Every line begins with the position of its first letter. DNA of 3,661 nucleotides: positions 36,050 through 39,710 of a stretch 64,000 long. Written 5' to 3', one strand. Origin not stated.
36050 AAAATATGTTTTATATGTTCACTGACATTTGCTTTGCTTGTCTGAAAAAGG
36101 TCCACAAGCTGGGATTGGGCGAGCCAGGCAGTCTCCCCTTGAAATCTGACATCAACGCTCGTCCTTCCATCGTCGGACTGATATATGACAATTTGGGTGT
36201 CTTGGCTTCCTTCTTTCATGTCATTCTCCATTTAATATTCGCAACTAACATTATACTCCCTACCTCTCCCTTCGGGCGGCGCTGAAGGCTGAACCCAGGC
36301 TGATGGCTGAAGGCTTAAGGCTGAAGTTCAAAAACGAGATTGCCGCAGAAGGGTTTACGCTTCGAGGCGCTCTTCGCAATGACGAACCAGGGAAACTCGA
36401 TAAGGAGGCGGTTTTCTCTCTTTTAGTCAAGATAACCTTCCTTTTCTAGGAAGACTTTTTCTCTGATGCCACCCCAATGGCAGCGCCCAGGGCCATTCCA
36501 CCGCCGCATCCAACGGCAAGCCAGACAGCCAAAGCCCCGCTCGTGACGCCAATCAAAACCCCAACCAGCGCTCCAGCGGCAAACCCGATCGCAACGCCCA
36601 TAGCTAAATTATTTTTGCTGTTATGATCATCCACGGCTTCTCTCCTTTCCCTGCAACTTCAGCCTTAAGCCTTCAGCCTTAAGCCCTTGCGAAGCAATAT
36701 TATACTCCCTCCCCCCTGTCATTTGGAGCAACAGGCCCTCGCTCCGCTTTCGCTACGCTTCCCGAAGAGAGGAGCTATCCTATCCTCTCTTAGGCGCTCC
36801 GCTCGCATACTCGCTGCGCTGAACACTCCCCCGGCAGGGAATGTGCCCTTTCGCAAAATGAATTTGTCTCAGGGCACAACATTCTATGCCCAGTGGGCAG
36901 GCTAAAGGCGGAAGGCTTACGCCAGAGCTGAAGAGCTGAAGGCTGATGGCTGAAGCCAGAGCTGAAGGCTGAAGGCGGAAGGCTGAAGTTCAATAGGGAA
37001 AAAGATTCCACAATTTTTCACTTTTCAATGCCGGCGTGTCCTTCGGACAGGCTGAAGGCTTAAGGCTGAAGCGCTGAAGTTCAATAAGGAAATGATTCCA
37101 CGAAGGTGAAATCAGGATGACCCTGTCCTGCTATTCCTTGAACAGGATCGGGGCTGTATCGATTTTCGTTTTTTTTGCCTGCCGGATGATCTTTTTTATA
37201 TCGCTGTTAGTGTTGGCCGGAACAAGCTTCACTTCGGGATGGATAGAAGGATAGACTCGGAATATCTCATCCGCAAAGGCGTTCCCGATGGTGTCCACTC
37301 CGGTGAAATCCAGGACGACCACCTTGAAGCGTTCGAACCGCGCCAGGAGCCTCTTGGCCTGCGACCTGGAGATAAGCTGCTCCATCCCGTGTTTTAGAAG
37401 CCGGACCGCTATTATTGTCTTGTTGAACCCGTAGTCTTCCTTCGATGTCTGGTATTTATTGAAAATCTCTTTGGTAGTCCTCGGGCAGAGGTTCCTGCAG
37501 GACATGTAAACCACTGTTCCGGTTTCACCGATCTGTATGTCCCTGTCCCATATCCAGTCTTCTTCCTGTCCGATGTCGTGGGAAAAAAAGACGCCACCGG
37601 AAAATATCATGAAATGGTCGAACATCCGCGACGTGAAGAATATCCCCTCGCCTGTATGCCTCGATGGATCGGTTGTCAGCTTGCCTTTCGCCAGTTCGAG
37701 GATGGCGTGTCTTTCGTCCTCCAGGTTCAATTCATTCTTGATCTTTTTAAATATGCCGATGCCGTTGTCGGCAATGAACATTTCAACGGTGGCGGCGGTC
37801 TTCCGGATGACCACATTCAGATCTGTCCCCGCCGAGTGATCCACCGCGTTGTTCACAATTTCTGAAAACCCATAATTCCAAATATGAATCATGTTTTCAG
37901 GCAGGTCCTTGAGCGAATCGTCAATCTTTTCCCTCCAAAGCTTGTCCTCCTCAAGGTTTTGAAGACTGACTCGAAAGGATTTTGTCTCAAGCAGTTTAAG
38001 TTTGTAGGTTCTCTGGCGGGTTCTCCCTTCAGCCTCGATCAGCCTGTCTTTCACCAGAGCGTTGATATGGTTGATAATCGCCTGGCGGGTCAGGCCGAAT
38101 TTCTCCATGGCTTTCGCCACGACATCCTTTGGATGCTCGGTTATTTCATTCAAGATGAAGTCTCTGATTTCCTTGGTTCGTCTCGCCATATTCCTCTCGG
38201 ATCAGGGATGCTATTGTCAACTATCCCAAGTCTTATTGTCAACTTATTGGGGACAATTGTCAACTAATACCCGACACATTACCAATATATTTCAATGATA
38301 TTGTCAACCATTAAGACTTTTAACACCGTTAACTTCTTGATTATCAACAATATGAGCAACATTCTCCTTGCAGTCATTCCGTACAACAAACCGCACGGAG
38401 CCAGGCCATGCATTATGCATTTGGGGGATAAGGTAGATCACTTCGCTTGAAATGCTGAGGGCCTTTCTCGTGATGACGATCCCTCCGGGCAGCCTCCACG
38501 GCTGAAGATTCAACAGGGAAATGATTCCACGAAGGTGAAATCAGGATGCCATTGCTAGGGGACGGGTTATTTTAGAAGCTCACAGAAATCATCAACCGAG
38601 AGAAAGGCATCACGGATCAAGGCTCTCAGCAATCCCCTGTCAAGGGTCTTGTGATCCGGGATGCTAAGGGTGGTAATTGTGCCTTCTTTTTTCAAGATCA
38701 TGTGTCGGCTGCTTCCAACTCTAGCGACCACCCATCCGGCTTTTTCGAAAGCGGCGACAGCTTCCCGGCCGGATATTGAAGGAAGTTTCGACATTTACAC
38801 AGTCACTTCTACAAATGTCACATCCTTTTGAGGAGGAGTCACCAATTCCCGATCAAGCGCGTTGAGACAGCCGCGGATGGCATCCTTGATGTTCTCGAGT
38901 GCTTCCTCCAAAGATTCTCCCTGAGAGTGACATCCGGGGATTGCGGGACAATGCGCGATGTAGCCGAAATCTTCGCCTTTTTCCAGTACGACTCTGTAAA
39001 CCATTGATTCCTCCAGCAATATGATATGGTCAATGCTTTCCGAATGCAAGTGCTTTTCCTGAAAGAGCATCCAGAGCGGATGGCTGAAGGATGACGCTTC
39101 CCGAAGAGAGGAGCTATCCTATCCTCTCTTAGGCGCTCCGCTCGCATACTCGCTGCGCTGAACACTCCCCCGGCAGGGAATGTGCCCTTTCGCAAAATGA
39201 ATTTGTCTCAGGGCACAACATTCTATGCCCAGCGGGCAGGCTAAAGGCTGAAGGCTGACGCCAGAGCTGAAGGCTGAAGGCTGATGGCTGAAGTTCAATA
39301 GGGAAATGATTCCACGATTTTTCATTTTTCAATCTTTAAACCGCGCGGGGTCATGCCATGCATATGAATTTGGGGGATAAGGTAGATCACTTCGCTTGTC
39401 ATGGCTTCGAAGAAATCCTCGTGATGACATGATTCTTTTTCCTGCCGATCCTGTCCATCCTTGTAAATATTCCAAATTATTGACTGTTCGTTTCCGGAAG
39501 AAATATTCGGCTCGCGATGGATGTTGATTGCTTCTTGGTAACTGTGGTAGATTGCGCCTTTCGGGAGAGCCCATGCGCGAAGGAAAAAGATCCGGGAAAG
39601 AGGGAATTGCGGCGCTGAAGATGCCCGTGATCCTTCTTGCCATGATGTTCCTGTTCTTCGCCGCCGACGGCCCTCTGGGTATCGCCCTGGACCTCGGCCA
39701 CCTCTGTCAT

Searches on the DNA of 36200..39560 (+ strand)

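Call 29: search_rna_families(source=window, start=36200, end=39560, threshold=evalue, max_evalue=1)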
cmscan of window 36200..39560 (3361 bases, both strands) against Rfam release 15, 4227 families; matches with E-value up to 1: 0.
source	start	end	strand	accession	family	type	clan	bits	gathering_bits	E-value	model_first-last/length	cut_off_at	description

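Call 55: search_dna_similar(query=window:36690-37130:+, collection=plasmids, mode=distant, max_evalue=0.01, max_rows=10)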
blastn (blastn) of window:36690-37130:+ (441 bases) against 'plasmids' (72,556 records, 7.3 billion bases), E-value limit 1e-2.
Records with a match: 1; places in all: 2; records where one place covers at least 80% of the query: 0.
Best place of each record, by identity: 60-80% 1.
By first word of the organism name: Burkholderia 1.
By predicted mobility (MOB-suite, as given by PLSDB): non-mobilizable 1.
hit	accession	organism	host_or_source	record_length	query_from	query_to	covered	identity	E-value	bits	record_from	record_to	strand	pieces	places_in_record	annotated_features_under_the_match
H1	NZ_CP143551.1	Burkholderia multivorans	Homo sapiens,bronchoalveolar lavage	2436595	207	299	21%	77.3%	1e-8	68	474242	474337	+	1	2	none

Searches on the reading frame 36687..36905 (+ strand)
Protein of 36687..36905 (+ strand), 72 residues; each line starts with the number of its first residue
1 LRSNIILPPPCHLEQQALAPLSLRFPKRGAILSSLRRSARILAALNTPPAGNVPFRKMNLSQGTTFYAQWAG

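Call 99: find_homologous_proteins(query=window:36687-36905:+, max_evalue=0.001)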
Query window:36687-36905:+ (72 aa): 1 proteins with E <= 0.001 among 2 candidates.
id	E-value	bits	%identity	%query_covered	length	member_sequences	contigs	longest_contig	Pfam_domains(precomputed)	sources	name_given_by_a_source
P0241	1.6e-12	65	75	71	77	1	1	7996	-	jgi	-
